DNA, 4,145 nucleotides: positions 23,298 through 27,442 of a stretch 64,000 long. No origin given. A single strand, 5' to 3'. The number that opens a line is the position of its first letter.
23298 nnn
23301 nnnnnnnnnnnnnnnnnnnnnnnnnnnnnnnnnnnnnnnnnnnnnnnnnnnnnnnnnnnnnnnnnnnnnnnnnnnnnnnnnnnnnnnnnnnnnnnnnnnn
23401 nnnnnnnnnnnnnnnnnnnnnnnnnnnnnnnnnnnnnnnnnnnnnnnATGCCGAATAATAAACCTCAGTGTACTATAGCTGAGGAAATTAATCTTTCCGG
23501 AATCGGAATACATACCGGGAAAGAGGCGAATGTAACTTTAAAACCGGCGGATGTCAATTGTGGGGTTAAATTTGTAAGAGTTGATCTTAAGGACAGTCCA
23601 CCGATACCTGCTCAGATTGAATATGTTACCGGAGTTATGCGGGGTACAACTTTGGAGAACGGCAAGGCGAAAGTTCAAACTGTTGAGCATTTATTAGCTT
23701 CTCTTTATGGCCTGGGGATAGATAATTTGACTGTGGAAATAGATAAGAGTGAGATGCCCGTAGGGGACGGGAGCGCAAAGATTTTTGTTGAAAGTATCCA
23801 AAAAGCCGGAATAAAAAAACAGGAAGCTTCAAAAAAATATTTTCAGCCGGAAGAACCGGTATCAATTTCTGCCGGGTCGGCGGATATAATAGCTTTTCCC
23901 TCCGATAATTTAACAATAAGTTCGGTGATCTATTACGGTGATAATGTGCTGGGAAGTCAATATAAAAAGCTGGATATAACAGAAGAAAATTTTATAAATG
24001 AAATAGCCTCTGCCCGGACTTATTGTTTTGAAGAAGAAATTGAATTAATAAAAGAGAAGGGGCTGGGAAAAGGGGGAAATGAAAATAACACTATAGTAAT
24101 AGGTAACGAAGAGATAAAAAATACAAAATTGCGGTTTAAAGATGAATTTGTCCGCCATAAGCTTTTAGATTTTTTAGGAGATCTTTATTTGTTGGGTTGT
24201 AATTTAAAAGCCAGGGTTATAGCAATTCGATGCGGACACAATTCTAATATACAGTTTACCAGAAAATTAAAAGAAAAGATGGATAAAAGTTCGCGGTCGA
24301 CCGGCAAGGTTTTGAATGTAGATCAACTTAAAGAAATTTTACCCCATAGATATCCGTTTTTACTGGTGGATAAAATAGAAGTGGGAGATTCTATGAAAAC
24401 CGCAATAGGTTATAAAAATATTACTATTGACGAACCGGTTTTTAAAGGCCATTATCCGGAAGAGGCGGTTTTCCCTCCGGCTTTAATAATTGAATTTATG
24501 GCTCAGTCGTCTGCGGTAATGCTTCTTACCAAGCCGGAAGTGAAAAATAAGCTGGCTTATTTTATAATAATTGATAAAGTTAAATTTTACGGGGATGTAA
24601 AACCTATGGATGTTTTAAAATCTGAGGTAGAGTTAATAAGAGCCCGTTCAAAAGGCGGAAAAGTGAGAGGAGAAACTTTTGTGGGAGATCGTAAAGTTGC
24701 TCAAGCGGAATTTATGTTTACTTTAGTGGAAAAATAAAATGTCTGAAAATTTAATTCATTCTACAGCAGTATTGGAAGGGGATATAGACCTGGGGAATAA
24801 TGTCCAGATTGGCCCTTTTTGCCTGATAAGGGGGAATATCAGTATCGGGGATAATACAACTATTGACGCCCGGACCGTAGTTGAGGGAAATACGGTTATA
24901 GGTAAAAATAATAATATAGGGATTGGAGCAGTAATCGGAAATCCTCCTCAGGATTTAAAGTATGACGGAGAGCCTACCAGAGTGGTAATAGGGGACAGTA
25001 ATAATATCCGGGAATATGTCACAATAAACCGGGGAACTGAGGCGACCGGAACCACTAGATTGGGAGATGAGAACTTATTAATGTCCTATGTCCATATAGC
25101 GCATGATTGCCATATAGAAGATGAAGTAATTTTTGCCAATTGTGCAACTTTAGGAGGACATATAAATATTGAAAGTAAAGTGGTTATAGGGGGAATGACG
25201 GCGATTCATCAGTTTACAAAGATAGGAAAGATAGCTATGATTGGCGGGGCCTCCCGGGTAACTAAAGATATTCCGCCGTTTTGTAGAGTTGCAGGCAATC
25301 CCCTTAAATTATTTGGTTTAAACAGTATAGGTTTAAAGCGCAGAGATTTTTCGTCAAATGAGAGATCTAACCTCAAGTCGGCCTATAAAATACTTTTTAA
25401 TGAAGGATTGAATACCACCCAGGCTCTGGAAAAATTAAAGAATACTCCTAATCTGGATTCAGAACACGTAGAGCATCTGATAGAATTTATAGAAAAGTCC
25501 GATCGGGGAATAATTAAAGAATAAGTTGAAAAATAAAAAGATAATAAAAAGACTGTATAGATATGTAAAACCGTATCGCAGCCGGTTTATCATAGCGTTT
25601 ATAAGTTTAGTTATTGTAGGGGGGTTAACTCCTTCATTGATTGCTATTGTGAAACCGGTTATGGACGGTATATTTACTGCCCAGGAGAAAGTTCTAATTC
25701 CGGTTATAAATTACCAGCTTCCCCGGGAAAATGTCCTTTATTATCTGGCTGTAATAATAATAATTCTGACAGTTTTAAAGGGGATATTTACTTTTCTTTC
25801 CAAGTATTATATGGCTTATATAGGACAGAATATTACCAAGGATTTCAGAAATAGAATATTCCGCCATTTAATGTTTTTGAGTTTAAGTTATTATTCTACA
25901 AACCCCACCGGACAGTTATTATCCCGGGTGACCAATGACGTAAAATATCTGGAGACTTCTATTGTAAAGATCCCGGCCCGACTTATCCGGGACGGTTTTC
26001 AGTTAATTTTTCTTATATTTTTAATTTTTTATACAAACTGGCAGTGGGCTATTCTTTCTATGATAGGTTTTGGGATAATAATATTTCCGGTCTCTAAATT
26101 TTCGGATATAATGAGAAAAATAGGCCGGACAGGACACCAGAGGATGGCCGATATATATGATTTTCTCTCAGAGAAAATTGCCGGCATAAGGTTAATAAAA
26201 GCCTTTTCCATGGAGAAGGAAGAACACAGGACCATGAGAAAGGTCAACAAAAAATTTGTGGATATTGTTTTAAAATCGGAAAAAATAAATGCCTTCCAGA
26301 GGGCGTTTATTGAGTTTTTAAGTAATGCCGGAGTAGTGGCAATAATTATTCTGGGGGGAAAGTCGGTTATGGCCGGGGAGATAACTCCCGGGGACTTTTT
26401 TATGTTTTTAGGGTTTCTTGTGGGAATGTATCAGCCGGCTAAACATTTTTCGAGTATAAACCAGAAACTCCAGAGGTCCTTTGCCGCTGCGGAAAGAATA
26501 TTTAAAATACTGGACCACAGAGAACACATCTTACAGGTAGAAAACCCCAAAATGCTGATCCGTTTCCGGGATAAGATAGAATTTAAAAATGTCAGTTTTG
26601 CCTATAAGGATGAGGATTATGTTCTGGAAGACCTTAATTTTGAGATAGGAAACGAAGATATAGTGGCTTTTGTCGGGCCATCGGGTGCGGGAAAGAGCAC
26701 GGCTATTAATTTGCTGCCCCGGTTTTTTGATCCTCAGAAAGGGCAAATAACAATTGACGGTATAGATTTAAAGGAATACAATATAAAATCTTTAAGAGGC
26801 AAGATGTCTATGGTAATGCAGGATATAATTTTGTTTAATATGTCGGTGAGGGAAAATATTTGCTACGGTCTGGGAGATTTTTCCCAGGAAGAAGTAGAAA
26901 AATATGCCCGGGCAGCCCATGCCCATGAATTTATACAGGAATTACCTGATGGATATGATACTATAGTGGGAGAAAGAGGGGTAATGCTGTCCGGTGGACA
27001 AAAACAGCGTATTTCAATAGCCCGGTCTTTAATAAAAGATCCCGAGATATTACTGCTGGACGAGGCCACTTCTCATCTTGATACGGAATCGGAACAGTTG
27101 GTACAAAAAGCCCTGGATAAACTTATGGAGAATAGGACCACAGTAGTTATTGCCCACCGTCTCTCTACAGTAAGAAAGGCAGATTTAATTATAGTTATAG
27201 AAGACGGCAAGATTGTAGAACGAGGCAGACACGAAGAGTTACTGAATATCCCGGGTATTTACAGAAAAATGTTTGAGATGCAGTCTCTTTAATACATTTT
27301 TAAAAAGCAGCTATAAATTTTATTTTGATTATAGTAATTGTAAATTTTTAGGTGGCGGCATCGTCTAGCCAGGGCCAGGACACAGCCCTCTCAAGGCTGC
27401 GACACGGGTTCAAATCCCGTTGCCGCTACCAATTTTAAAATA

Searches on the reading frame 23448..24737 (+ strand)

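Call 29: search_protein_families(library=pfam, proteins=[window:23448-24737:+], max_evalue=0.0001)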
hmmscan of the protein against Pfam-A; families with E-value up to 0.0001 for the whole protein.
window:23448-24737:+ (429 aa): 2 families
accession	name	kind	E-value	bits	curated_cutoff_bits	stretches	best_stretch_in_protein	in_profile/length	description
PF03331.19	LpxC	-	1.1e-93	314.1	27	1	7-275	1-267/268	UDP-3-O-acyl N-acetylglycosamine deacetylase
PF07977.19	FabA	-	9.8e-21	74.3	23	1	298-421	1-138/138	FabA-like domain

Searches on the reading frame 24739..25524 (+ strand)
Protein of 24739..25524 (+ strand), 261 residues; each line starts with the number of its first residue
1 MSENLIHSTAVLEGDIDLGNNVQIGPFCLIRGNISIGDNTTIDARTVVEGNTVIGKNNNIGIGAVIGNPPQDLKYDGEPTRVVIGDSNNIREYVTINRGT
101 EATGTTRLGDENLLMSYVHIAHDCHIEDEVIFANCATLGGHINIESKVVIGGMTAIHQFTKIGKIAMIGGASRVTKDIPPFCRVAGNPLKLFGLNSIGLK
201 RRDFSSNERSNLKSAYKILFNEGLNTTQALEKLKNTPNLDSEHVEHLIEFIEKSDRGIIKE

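Call 29: search_protein_families(library=pfam, proteins=[window:24739-25524:+], max_evalue=0.0001)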
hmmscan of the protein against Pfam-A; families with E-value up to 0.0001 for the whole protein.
window:24739-25524:+ (261 aa): 4 families
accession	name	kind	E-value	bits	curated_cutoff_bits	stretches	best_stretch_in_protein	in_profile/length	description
PF13720.11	Acetyltransf_11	-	6.2e-28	97.5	24.5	1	177-259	1-82/82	Udp N-acetylglucosamine O-acyltransferase; Domain 2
PF00132.30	Hexapep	-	1.3e-23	82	27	2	106-140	2-36/36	Bacterial transferase hexapeptide (six repeats)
PF25084.1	LbH_EIF2B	-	5.8e-08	33.1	54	0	19-67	7-54/105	EIF2B subunit epsilon LbH domain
PF21711.3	DCTN5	-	1.2e-05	25.4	40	0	4-56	96-148/182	Dynactin subunit 5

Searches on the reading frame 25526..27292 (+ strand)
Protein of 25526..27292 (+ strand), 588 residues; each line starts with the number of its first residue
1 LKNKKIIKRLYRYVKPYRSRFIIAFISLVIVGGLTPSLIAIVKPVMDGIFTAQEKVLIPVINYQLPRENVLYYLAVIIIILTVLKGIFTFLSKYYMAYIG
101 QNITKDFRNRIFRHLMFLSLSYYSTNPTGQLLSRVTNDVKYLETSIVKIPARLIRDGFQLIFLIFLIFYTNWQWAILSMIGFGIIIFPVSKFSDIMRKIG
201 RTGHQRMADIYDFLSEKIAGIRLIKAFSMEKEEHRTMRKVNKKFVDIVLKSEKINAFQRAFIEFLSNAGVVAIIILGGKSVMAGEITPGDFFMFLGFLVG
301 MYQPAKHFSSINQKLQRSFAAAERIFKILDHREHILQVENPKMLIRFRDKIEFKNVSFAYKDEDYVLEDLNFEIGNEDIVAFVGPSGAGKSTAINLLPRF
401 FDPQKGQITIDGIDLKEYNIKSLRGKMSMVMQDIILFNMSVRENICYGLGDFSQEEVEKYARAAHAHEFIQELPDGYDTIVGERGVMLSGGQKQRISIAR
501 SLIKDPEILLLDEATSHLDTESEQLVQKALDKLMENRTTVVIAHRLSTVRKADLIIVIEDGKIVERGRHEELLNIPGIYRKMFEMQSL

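Call 29: search_protein_families(library=pfam, proteins=[window:25526-27292:+], max_evalue=0.0001)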
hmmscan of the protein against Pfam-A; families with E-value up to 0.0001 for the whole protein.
window:25526-27292:+ (588 aa): 3 families
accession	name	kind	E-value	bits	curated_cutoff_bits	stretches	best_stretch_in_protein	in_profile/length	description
PF00664.28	ABC_membrane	-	1e-46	160.3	28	1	21-303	1-272/274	ABC transporter transmembrane region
PF00005.33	ABC_tran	-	1.6e-33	116.6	25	1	367-516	1-137/137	ABC transporter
PF02463.25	SMC_N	-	6e-07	29.6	40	1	330-558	84-211/220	RecF/RecN/SMC N terminal domain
